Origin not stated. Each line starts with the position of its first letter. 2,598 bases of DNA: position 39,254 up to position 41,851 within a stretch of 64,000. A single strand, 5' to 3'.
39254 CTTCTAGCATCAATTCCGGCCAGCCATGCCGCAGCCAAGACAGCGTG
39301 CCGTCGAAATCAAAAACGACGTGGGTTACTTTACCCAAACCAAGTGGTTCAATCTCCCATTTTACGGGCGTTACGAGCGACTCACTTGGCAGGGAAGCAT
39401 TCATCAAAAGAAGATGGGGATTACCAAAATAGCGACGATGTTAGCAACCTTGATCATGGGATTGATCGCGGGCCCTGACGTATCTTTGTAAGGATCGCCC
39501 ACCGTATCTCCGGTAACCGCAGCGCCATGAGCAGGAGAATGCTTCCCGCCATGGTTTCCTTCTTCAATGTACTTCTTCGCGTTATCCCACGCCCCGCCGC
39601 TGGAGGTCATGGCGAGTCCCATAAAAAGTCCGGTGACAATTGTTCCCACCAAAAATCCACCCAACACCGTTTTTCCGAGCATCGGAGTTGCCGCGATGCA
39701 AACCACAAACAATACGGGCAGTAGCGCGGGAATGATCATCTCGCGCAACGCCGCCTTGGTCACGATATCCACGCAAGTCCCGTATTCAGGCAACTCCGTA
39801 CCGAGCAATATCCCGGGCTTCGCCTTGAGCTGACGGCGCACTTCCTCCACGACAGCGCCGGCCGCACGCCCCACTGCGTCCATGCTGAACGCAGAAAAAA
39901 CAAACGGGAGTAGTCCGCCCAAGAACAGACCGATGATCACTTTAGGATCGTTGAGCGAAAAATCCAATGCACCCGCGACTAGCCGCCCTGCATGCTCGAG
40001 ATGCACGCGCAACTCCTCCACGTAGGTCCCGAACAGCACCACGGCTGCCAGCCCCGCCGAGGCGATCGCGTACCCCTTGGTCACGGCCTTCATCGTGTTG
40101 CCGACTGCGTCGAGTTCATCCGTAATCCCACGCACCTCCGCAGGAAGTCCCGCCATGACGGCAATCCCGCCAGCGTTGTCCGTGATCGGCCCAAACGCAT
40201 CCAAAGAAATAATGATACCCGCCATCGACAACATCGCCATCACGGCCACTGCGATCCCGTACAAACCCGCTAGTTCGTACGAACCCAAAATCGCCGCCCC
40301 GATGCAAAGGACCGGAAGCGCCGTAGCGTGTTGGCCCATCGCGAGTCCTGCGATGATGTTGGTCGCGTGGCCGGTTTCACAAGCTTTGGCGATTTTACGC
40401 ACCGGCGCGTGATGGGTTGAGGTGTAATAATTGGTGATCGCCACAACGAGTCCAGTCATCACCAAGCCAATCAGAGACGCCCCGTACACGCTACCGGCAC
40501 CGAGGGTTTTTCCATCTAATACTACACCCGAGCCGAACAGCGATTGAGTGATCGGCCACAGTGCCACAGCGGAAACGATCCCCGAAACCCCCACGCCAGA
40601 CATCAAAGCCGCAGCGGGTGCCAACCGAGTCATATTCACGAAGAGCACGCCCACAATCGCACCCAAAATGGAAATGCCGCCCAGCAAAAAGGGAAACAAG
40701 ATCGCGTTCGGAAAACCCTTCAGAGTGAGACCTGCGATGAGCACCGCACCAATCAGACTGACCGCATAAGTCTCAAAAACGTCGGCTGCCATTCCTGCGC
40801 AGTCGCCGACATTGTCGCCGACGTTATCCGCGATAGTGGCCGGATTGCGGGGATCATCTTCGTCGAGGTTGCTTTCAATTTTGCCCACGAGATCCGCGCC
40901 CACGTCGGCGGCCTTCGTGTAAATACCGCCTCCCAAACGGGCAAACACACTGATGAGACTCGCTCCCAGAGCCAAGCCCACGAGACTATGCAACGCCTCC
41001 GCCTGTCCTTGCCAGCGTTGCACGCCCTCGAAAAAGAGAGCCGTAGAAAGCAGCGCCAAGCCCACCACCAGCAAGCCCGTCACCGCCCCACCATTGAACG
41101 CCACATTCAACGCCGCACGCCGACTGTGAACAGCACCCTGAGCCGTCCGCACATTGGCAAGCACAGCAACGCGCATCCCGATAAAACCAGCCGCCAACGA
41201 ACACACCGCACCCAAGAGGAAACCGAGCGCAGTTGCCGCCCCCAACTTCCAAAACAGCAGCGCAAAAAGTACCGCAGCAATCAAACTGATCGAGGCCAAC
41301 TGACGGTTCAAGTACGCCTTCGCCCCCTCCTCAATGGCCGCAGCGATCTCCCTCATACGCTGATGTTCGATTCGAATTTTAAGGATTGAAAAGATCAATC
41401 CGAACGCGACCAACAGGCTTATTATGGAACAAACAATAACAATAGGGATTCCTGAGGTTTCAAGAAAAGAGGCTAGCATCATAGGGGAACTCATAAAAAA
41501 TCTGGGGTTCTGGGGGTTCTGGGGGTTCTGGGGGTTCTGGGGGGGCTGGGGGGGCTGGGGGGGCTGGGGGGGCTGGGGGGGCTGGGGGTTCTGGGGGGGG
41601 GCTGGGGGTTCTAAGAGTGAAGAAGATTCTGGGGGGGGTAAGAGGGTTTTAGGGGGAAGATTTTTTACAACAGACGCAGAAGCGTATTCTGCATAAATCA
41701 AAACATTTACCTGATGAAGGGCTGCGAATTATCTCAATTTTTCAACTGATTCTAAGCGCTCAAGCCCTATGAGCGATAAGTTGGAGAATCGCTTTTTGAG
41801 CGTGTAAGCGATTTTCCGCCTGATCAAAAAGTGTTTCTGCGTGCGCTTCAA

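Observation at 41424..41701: G-tract microsatellite (9-bp units, G runs up to 9) abutting the hppA start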

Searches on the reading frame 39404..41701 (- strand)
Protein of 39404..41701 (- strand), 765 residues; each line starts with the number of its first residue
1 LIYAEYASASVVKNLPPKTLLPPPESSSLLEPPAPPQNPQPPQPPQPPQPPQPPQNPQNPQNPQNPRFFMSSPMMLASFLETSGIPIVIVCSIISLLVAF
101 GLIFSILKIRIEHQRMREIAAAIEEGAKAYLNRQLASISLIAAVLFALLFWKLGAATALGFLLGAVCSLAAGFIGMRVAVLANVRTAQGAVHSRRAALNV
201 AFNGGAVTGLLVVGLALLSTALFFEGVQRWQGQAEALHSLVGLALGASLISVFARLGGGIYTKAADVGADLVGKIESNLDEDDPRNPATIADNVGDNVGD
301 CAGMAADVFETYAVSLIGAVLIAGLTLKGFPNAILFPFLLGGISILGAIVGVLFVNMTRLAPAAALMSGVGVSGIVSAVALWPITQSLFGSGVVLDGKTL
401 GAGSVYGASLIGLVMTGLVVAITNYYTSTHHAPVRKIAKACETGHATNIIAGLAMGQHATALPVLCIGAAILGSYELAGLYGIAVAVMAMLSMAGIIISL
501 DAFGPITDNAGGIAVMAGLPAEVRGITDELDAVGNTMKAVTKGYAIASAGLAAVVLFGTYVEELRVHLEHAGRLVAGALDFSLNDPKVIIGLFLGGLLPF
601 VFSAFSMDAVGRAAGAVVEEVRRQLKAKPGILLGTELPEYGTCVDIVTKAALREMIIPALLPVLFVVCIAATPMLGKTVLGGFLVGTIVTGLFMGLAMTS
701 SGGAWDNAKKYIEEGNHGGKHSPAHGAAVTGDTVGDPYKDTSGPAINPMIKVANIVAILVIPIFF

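Call 8: search_protein_families(library=pfam, proteins=[window:39404-41701:-])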
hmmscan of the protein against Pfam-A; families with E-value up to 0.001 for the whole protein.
window:39404-41701:- (765 aa): 1 family
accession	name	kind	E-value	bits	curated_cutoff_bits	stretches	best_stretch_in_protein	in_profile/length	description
PF03030.21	H_PPase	-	5.8e-246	818.6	29.7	1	93-759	1-644/645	Inorganic H+ pyrophosphatase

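Call 9: find_related_loci(query=window:39404-41494:-, collection=genome_contigs, flank=3000)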
Query window:39404-41494:- (696 aa) in genome_contigs; peptide patterns used: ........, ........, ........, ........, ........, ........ (x = any residue, [..] = any of these).
600 stretches matched a pattern (row limit reached: there are more); 597 encode a relative of the query (tblastn E <= 1e-3); the best 80 are kept; 80 distinct loci.
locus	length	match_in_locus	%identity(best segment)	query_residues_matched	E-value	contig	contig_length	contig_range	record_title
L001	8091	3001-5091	74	8-696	0e+0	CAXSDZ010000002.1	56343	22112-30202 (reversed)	MAG: uncultured Chthoniobacteraceae bacterium isolate private_X16_metawrap_bin.15 genome assembly, contig: private_X16_m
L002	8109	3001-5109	68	1-696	0e+0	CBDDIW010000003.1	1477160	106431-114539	MAG: Verrucomicrobiales bacterium isolate d3b9009e-6516-44d0-9bc4-f41f8ada90fd genome assembly, contig: contig_3, whole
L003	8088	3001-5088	63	5-696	0e+0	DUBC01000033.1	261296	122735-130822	MAG TPA_asm: Verrucomicrobiales bacterium isolate UWMA-0292 NODE_37_length_261296_cov_0.239620, whole genome shotgun seq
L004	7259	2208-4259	65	11-696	0e+0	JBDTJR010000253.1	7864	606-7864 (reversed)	MAG: Chthoniobacterales bacterium isolate cluster2_bin.58 k127_2133828, whole genome shotgun sequence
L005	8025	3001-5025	58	13-694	0e+0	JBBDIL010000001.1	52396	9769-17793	MAG: Burkholderiales bacterium isolate LejiaA_63_26 Lejia_A_1105_length_52396_cov_15, whole genome shotgun sequence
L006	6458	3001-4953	60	44-694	0e+0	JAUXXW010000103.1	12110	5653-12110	MAG: Pseudomonadota bacterium isolate C17_metabat.bin.16_sub C17_k141_11865, whole genome shotgun sequence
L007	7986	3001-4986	58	13-692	0e+0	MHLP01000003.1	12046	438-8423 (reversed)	MAG: Candidatus Lloydbacteria bacterium RIFCSPLOWO2_01_FULL_50_20 rifcsplowo2_01_scaffold_12592, whole genome shotgun se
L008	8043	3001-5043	56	15-695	0e+0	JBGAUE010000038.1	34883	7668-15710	MAG: Chromatiaceae bacterium isolate MAG_AAO_AS.1 AAOAS-1_NODE_38_length_34883_cov_22.137132, whole genome shotgun seque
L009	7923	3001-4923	56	20-688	0e+0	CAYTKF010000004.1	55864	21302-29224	MAG TPA_asm: uncultured Candidatus Saccharibacteria bacterium isolate binchicken_co191_187 genome assembly, contig: NODE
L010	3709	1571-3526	59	44-695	0e+0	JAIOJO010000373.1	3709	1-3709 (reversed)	MAG: Sulfuricellaceae bacterium isolate MAG_58 contig_206684, whole genome shotgun sequence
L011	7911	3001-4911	59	44-695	0e+0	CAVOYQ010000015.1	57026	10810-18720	MAG: uncultured Gammaproteobacteria bacterium isolate MFD09779.bin.2.118 genome assembly, contig: contig_56831, whole ge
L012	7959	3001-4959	58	16-692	0e+0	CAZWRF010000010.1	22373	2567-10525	MAG TPA_asm: uncultured Candidatus Saccharibacteria bacterium isolate binchicken_co150_727 genome assembly, contig: NODE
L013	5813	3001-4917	60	33-692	0e+0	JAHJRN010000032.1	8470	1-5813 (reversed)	MAG: Patescibacteria group bacterium isolate OS_PC_MetaG.mb.153 OS_PC_MetaG.mb.153_k141_767898, whole genome shotgun seq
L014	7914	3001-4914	59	45-695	0e+0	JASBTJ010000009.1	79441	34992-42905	MAG: Gammaproteobacteria bacterium isolate BWSM_30 k141_1515932, whole genome shotgun sequence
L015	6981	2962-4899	59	44-694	0e+0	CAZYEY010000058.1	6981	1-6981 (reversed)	MAG TPA_asm: uncultured Thiobacillus sp. isolate binchicken_co23_236 genome assembly, contig: k141_576436, whole genome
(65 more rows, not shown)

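Call 17: find_encoding_contigs(protein=window:39404-41494:-, flank=3000, max_places=10)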
Protein window:39404-41494:- (696 aa): no gene with exactly this product is on record in the collection.

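Call 22: find_encoding_contigs(protein=window:39404-41482:-, flank=3000, max_places=10)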
Protein window:39404-41482:- (692 aa): 18 contigs read that carry it; 2 places shown.
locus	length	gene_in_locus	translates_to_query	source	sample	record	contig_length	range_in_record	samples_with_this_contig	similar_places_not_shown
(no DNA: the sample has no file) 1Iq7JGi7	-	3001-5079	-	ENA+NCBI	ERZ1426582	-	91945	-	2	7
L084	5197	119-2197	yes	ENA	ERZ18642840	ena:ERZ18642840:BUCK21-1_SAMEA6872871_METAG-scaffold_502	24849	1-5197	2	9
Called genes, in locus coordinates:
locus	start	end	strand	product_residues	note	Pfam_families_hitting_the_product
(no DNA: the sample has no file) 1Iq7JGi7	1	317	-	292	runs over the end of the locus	-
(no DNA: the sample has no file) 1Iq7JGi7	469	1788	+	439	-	PF00202:Aminotran_3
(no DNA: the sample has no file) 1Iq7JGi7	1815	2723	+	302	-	PF02729:OTCace_N, PF00185:OTCace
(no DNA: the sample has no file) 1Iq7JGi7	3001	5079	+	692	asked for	PF03030:H_PPase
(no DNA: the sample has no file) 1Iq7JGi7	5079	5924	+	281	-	PF00702:Hydrolase, PF12710:HAD (weak), PF13419:HAD_2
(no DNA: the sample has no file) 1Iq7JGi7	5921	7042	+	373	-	-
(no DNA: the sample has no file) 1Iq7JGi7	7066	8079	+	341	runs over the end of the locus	PF00294:PfkB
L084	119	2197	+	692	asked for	PF03030:H_PPase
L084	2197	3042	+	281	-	PF00702:Hydrolase, PF12710:HAD (weak), PF13419:HAD_2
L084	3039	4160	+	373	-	-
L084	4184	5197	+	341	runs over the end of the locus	PF00294:PfkB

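Call 27: list_cluster_members(proteins=[window:39404-41482:-, window:41760-42668:-])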
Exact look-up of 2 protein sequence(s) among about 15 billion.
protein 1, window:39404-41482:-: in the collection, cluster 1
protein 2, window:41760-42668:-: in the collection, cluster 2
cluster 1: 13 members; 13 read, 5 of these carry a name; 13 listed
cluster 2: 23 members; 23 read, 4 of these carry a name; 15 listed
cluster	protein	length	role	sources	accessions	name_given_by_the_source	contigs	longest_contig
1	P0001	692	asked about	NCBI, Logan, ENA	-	-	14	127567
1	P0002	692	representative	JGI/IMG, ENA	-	-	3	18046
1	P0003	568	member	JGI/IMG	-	K(+)-stimulated pyrophosphate-energized sodium pump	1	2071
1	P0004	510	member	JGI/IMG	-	K(+)-stimulated pyrophosphate-energized sodium pump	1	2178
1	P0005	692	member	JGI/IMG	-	K(+)-stimulated pyrophosphate-energized sodium pump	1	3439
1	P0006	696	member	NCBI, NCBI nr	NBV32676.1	MAG: sodium-translocating pyrophosphatase [Proteobacteria bacterium] | sodium-translocating pyrophosphatase [Pseudomonadota bacterium]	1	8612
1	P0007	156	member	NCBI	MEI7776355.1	MAG: sodium/proton-translocating pyrophosphatase, partial [Verrucomicrobiota bacterium]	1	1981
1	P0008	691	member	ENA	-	-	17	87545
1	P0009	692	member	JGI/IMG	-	-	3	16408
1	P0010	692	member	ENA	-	-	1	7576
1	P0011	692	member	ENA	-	-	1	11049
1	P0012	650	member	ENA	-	-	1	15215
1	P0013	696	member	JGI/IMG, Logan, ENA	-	-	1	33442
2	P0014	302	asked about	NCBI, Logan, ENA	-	-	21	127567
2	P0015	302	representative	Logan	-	-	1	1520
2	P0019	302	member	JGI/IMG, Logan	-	ornithine carbamoyltransferase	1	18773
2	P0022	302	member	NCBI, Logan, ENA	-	-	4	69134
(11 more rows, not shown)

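Call 28: find_encoding_contigs(protein=P0008, flank=1500, max_places=10)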
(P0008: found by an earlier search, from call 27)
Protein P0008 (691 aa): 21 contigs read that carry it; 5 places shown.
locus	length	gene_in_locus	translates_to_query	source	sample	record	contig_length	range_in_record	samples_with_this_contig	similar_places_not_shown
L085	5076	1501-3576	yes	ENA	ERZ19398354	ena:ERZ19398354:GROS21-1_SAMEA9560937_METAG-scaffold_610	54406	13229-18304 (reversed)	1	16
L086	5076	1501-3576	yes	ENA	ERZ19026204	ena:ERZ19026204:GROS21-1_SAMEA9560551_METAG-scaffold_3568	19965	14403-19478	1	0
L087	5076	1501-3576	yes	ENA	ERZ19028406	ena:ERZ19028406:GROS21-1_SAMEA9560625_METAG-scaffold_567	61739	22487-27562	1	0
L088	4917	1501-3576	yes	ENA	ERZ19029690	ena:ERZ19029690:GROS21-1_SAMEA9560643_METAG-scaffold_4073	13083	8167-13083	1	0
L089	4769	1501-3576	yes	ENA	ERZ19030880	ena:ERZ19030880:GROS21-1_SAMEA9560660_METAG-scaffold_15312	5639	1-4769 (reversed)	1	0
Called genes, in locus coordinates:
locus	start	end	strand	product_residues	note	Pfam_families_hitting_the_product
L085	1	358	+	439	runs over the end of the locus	PF00202:Aminotran_3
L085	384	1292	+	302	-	PF02729:OTCace_N, PF00185:OTCace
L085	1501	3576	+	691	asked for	PF03030:H_PPase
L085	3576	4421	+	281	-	PF00702:Hydrolase, PF12710:HAD (weak), PF13419:HAD_2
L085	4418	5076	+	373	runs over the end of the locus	-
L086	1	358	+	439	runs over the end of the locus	PF00202:Aminotran_3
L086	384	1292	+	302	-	PF02729:OTCace_N, PF00185:OTCace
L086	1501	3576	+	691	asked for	PF03030:H_PPase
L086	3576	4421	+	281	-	PF00702:Hydrolase, PF12710:HAD (weak), PF13419:HAD_2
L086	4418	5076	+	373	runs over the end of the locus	-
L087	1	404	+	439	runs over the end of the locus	PF00202:Aminotran_3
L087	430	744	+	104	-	-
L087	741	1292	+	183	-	PF02729:OTCace_N (faint), PF00185:OTCace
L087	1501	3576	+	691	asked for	PF03030:H_PPase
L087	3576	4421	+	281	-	PF00702:Hydrolase, PF12710:HAD (weak), PF13419:HAD_2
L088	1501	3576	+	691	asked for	PF03030:H_PPase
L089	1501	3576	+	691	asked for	PF03030:H_PPase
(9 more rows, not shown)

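Call 29: find_encoding_contigs(protein=P0013, flank=1500, max_places=10)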
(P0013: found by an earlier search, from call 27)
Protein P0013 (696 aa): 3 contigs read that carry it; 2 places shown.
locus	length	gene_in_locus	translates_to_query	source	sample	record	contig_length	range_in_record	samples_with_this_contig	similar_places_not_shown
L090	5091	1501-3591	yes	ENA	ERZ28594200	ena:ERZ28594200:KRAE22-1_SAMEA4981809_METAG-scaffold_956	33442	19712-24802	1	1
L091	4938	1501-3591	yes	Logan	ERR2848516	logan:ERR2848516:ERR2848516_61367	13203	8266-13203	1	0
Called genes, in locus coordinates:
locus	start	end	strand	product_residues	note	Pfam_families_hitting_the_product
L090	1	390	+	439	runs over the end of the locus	PF00202:Aminotran_3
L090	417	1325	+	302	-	PF02729:OTCace_N, PF00185:OTCace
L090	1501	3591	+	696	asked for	PF03030:H_PPase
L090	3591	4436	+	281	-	PF00702:Hydrolase, PF12710:HAD (weak), PF13419:HAD_2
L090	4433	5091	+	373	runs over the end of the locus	-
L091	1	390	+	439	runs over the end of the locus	PF00202:Aminotran_3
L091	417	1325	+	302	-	PF02729:OTCace_N, PF00185:OTCace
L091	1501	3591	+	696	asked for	PF03030:H_PPase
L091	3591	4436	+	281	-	PF00702:Hydrolase, PF12710:HAD (weak), PF13419:HAD_2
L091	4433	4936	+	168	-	?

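Call 32: find_encoding_contigs(protein=P0011, flank=1500, max_places=10)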
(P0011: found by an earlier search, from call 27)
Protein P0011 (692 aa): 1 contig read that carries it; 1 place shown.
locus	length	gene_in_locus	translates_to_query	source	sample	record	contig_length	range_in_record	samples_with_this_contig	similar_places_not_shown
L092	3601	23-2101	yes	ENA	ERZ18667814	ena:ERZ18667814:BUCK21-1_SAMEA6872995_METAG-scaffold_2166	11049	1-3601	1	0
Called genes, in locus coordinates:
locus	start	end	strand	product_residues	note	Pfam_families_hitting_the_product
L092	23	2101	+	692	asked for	PF03030:H_PPase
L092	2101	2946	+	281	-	PF00702:Hydrolase, PF12710:HAD (weak), PF13419:HAD_2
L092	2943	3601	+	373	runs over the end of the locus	-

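Call 33: find_encoding_contigs(protein=P0010, flank=1500, max_places=10)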
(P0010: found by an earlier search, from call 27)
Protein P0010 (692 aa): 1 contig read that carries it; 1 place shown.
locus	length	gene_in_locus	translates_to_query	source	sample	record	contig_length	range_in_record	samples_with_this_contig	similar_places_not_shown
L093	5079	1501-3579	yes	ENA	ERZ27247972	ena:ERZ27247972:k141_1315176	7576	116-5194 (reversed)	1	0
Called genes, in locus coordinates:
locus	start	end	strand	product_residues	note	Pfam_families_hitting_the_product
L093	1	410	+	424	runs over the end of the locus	PF00202:Aminotran_3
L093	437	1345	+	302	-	PF02729:OTCace_N, PF00185:OTCace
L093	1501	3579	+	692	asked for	PF03030:H_PPase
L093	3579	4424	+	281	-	PF00702:Hydrolase, PF12710:HAD, PF13419:HAD_2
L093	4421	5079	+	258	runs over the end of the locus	?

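Call 34: find_encoding_contigs(protein=P0005, flank=1500, max_places=10)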
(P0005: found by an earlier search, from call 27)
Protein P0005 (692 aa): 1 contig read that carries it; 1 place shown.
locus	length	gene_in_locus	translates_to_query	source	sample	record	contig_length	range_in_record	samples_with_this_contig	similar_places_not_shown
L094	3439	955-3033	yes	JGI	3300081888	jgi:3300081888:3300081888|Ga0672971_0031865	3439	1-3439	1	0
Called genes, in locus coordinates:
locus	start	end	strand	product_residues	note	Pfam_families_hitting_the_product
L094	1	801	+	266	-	?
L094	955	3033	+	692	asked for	PF03030:H_PPase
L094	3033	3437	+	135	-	?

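Call 35: find_encoding_contigs(protein=P0002, flank=1500, max_places=10)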
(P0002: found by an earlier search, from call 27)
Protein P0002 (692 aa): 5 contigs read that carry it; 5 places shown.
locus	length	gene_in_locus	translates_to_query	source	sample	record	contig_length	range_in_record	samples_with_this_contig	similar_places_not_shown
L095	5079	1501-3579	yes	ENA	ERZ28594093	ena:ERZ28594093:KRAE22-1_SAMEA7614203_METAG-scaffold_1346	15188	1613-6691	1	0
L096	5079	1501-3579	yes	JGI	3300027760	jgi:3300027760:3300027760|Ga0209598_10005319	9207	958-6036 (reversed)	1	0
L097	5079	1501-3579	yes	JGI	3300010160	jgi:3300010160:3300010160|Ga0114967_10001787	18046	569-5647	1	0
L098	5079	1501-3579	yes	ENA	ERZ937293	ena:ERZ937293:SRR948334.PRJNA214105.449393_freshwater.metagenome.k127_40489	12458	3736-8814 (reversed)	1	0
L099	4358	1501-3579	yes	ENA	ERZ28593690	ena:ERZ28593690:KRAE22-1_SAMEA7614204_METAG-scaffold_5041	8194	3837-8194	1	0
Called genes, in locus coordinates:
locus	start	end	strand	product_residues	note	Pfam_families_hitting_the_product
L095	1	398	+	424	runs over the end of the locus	PF00202:Aminotran_3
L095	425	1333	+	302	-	PF02729:OTCace_N, PF00185:OTCace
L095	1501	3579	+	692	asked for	PF03030:H_PPase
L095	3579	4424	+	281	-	PF00702:Hydrolase, PF12710:HAD, PF13419:HAD_2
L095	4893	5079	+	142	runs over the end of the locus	-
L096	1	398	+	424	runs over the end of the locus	PF00202:Aminotran_3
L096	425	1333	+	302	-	PF02729:OTCace_N, PF00185:OTCace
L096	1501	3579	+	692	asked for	PF03030:H_PPase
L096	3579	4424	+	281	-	PF00702:Hydrolase, PF12710:HAD, PF13419:HAD_2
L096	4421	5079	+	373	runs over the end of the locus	-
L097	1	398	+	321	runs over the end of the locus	?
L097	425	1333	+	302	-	PF02729:OTCace_N, PF00185:OTCace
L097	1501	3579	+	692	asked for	PF03030:H_PPase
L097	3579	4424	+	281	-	PF00702:Hydrolase, PF12710:HAD, PF13419:HAD_2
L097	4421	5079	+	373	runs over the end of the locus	-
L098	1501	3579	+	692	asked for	PF03030:H_PPase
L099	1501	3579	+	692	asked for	PF03030:H_PPase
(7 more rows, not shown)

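Call 36: find_encoding_contigs(protein=P0009, flank=1500, max_places=10)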
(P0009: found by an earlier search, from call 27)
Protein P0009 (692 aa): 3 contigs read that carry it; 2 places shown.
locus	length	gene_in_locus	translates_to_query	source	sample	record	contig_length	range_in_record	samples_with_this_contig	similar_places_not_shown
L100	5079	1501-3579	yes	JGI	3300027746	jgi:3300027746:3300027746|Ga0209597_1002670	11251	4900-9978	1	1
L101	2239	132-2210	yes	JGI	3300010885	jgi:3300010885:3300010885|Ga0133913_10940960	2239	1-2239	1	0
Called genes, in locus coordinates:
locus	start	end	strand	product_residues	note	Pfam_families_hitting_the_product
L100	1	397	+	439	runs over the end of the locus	PF00202:Aminotran_3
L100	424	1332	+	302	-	PF02729:OTCace_N, PF00185:OTCace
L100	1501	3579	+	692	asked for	PF03030:H_PPase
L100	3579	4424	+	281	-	PF00702:Hydrolase, PF12710:HAD (weak), PF13419:HAD_2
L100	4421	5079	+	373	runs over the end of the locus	-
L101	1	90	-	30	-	?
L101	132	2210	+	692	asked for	PF03030:H_PPase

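Call 41: search_protein_families(library=ncbifam, proteins=[window:39404-41494:-])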
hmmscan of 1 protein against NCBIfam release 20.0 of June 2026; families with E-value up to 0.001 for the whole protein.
window:39404-41494:- (696 aa): 13 families
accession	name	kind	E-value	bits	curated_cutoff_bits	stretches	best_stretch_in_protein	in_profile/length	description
NF001951.0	PRK00733.1-2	equivalog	1.2e-286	952.8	859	1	17-695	7-688/691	sodium-translocating pyrophosphatase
NF001959.0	PRK00733.3-4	equivalog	5.2e-240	798.4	975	1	20-695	9-668/674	sodium-translocating pyrophosphatase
NF001960.0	PRK00733.3-5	equivalog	1.5e-237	790.2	546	1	18-695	7-667/673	sodium-translocating pyrophosphatase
TIGR01104.1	V_PPase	equivalog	4.1e-228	759.4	651.9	1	18-695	6-690/697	V-type H(+)-translocating pyrophosphatase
NF001953.0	PRK00733.2-1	equivalog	5.5e-219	729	783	1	17-695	6-696/697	sodium-translocating pyrophosphatase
NF001952.0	PRK00733.1-4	equivalog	1e-201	671.9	912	1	13-694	16-726/782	sodium-translocating pyrophosphatase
NF001961.0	PRK00733.3-6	equivalog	2.7e-200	667.1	926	1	19-695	8-670/671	sodium-translocating pyrophosphatase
NF001955.0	PRK00733.2-4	equivalog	4.6e-198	660.1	1059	1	17-694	7-699/736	sodium-translocating pyrophosphatase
NF001954.0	PRK00733.2-2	equivalog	5.5e-195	650.1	894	1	18-695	6-717/723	sodium-translocating pyrophosphatase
NF001957.0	PRK00733.3-2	equivalog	4.1e-191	636.9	945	1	18-695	3-648/651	sodium-translocating pyrophosphatase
NF001958.0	PRK00733.3-3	equivalog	2.1e-183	611.4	1055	1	16-695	4-673/680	sodium-translocating pyrophosphatase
NF001956.0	PRK00733.3-1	equivalog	2.2e-162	542.3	1321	1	18-692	6-689/704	sodium-translocating pyrophosphatase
NF001950.0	PRK00733.1-1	equivalog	3.1e-71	240.6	826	1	18-692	55-765/807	sodium-translocating pyrophosphatase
